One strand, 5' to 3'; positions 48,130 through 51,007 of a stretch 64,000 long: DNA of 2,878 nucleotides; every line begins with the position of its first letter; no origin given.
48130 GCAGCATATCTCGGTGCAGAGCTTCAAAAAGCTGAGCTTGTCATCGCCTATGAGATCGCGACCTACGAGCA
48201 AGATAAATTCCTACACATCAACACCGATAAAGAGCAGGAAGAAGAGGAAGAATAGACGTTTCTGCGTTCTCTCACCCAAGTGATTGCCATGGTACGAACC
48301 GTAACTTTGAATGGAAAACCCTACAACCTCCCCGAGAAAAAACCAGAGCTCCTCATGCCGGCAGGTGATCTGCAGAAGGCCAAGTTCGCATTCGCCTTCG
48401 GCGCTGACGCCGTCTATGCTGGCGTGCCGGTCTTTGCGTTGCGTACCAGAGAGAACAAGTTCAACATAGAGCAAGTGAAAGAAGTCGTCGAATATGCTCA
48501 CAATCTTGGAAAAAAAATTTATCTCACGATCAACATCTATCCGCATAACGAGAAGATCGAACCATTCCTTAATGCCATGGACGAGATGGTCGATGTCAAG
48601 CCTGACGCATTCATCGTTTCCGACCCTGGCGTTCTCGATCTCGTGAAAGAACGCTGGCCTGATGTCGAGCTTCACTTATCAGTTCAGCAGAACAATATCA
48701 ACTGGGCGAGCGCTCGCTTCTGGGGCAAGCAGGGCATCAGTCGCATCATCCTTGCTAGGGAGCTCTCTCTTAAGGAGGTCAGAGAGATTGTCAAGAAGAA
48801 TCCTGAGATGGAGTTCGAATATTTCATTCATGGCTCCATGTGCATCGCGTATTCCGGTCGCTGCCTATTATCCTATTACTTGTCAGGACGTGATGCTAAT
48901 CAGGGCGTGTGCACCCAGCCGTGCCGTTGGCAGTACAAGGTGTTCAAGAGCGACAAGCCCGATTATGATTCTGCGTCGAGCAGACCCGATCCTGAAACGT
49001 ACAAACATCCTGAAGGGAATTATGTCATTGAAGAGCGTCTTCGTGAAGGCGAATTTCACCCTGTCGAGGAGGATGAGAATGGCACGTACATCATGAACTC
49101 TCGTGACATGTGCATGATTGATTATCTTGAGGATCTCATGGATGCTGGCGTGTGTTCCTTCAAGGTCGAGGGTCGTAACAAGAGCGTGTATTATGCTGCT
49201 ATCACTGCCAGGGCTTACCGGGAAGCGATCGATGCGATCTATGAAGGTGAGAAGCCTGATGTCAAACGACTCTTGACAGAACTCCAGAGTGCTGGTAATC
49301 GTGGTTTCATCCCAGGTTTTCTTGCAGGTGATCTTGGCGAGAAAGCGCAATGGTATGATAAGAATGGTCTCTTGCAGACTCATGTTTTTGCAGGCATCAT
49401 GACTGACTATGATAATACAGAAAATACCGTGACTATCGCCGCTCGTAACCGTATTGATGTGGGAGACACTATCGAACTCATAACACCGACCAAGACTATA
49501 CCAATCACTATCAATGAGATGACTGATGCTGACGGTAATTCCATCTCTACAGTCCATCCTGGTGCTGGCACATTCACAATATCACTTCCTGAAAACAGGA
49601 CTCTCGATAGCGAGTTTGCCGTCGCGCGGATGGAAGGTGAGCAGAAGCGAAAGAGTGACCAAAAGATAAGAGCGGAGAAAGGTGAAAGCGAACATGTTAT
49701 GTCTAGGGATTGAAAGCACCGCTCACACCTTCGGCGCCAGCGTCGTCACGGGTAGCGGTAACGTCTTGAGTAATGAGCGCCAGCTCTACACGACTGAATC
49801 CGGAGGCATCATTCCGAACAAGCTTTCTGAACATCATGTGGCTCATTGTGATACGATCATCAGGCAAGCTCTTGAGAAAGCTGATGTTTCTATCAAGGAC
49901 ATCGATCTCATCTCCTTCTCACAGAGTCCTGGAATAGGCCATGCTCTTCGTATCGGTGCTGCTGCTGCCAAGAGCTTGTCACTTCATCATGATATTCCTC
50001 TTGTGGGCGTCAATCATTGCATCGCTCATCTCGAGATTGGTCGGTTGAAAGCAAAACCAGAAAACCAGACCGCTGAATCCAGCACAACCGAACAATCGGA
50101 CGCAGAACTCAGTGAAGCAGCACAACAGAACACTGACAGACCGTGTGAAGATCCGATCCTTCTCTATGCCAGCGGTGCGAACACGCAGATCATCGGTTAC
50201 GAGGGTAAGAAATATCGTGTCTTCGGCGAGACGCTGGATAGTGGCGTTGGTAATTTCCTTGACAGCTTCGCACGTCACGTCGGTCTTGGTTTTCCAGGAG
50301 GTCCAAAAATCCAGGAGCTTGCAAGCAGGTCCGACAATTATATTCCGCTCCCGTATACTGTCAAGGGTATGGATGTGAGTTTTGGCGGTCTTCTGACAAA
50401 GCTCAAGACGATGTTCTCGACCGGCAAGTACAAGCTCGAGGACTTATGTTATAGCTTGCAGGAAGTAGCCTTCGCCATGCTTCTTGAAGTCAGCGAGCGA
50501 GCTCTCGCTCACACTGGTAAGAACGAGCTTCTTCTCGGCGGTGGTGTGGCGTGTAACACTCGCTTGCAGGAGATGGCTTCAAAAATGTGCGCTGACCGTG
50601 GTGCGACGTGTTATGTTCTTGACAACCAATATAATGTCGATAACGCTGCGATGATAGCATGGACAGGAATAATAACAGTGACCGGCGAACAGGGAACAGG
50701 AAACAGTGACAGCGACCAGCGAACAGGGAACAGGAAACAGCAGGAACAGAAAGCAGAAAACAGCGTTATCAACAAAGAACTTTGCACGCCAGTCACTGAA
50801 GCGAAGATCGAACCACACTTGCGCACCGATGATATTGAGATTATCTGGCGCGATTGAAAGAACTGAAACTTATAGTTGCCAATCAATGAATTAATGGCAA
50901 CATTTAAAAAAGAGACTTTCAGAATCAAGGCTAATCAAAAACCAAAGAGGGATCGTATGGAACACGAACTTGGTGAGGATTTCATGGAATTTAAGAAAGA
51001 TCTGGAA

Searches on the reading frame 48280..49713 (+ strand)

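Call 95: search_protein_families(library=pfam, proteins=[window:48280-49713:+], max_evalue=0.00001)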
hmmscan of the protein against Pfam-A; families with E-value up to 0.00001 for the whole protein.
window:48280-49713:+ (477 aa): 2 families
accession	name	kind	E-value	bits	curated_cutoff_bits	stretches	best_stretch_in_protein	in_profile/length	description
PF01136.24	Peptidase_U32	-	3.7e-86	288.6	22.4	1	96-351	4-230/233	Peptidase family U32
PF16325.11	Peptidase_U32_C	-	7.4e-16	58.5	28.2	1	367-436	2-72/83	Peptidase family U32 C-terminal domain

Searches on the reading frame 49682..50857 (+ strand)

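Call 95: search_protein_families(library=pfam, proteins=[window:49682-50857:+], max_evalue=0.00001)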
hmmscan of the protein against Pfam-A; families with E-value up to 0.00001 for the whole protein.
window:49682-50857:+ (391 aa): 1 family
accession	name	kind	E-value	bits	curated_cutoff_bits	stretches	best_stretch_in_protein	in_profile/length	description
PF00814.31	TsaD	-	5.3e-74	249.7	24.8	2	150-327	100-264/264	tRNA N6-adenosine threonylcarbamoyltransferase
